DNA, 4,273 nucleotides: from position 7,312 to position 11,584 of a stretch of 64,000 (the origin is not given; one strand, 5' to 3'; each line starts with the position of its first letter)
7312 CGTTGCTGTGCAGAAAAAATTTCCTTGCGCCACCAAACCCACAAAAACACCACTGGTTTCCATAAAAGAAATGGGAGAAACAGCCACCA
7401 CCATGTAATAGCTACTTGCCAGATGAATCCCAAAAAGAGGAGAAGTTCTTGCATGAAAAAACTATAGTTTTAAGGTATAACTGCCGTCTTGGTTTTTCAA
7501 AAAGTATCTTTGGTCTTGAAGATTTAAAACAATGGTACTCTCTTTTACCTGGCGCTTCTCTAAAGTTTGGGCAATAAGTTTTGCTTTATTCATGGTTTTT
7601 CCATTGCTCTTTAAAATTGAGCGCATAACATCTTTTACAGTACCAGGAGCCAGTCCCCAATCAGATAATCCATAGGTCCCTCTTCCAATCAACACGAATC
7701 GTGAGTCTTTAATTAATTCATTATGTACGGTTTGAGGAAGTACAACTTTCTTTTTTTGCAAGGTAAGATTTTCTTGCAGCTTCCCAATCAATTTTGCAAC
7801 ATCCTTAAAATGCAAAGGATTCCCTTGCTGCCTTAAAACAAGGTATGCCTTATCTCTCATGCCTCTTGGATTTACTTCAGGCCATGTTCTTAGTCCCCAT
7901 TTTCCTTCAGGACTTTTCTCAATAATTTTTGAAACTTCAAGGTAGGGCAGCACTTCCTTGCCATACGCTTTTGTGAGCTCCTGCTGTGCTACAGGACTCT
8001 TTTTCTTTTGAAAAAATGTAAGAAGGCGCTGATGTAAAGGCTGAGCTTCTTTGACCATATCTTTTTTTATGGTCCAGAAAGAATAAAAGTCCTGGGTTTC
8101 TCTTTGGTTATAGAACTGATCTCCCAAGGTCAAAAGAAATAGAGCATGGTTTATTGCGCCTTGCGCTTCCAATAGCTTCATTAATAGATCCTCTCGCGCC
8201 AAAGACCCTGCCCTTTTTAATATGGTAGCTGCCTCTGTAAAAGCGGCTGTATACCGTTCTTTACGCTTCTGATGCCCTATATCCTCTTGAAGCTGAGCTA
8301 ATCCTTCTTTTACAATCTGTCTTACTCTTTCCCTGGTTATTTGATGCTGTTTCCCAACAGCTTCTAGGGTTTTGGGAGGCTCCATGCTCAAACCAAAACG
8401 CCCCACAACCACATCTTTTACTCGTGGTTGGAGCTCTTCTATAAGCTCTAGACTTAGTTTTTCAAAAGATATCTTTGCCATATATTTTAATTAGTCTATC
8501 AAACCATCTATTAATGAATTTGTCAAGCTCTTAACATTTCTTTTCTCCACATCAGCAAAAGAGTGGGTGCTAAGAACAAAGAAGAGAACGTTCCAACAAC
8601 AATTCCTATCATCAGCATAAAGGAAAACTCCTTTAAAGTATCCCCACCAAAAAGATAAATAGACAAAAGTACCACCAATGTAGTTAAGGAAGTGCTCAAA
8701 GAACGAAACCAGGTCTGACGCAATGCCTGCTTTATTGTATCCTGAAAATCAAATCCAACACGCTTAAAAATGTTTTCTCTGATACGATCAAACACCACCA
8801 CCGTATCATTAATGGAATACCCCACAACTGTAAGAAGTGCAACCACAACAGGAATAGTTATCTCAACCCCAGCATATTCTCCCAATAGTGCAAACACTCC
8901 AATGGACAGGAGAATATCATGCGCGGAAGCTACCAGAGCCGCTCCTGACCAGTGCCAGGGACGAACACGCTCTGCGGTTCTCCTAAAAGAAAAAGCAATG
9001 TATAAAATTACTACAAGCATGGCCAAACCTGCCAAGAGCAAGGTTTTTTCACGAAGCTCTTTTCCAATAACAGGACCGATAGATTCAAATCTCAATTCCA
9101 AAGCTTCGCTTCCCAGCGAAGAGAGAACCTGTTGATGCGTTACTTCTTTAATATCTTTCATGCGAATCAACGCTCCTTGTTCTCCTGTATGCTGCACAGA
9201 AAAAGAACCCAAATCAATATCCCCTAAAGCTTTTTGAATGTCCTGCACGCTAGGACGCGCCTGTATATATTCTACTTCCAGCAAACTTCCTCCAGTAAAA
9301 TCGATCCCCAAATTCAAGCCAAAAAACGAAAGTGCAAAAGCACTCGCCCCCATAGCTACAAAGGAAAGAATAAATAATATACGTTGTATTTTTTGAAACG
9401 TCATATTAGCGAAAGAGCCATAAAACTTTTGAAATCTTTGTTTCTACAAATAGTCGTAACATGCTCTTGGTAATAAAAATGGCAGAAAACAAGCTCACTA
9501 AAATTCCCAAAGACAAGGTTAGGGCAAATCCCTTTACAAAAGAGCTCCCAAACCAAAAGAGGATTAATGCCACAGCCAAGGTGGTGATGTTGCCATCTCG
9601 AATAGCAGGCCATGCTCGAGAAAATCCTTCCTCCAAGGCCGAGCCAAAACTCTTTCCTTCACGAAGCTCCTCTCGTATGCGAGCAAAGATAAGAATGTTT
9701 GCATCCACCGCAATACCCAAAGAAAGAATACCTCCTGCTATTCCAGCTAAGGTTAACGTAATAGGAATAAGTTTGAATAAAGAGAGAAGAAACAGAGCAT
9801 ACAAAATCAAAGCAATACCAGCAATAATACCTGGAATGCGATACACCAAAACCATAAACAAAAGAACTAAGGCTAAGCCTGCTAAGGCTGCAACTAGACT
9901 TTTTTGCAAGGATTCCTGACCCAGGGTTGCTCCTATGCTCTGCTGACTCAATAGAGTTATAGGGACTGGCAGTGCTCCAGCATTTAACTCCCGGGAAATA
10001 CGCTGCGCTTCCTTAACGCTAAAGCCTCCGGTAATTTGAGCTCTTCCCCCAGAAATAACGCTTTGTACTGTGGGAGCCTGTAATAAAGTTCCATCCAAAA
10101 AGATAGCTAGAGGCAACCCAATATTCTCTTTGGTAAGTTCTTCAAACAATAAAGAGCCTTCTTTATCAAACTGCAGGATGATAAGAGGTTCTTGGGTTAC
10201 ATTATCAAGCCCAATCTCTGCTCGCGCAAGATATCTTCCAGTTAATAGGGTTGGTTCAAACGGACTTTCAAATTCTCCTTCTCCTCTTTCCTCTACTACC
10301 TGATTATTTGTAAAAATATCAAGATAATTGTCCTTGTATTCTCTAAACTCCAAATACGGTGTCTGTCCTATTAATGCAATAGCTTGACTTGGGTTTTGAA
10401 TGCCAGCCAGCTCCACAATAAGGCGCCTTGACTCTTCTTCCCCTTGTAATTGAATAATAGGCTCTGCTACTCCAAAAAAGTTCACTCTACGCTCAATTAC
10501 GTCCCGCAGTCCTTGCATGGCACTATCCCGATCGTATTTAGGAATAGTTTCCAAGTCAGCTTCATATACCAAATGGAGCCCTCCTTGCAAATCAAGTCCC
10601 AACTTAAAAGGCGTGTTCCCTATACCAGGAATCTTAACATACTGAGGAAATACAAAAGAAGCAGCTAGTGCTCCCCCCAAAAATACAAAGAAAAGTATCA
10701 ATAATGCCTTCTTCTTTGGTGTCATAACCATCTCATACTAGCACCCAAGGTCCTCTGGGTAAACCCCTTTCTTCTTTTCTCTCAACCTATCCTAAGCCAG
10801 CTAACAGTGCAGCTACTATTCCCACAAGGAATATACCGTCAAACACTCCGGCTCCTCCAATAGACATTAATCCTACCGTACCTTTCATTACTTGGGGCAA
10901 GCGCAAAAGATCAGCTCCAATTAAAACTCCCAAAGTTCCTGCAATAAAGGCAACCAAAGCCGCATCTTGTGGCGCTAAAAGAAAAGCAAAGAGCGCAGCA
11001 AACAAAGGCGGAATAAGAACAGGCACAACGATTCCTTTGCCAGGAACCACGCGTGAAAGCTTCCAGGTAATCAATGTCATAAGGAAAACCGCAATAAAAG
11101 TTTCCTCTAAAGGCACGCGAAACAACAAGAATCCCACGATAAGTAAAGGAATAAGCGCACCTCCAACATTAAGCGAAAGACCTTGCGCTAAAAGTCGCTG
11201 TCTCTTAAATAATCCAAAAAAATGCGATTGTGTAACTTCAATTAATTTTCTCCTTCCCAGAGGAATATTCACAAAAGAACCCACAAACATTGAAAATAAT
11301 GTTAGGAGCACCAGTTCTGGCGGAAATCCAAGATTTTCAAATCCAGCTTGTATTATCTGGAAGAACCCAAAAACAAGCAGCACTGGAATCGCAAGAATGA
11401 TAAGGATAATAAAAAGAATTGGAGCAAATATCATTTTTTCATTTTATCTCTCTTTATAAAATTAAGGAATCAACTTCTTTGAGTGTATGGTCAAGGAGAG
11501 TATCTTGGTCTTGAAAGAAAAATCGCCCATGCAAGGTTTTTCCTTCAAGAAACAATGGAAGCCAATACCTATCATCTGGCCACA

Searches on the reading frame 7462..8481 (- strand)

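Call 51: search_protein_families(library=pfam, proteins=[window:7462-8481:-], max_evalue=0.001)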
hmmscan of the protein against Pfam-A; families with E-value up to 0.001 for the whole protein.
window:7462-8481:- (339 aa): 2 families
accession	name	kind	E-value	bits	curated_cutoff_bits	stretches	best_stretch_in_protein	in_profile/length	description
PF04545.22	Sigma70_r4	-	1.3e-11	44.2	24.1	1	14-66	2-50/50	Sigma-70, region 4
PF05066.19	HARE-HTH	-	8.5e-10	39.3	25.9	1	208-275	3-71/71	HB1, ASXL, restriction endonuclease HTH domain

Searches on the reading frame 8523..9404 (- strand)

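Call 51: search_protein_families(library=pfam, proteins=[window:8523-9404:-], max_evalue=0.001)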
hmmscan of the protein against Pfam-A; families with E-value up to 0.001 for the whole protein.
window:8523-9404:- (293 aa): 2 families
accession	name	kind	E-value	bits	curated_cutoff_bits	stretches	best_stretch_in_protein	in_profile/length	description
PF02355.23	SecD_SecF_C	-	1.3e-53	181.6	20.5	1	92-288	4-188/189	Protein export membrane protein SecD/SecF, C-terminal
PF07549.19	Sec_GG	-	2.2e-09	37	20.3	1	23-46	1-24/28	SecD/SecF GG Motif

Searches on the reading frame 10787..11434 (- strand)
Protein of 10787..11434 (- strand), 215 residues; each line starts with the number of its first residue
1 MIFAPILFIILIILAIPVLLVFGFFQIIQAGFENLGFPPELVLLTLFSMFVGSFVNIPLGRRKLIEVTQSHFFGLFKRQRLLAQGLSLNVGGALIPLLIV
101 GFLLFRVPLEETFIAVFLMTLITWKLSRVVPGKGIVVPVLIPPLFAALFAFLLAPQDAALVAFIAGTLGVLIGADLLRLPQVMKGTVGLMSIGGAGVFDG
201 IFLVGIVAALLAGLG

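Call 51: search_protein_families(library=pfam, proteins=[window:10787-11434:-], max_evalue=0.001)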
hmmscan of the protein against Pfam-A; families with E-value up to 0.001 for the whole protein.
window:10787-11434:- (215 aa): 1 family
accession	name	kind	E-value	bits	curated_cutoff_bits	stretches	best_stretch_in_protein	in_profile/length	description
PF07758.16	DUF1614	-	1.1e-44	152.9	23.9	1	51-211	2-171/171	Protein of unknown function (DUF1614)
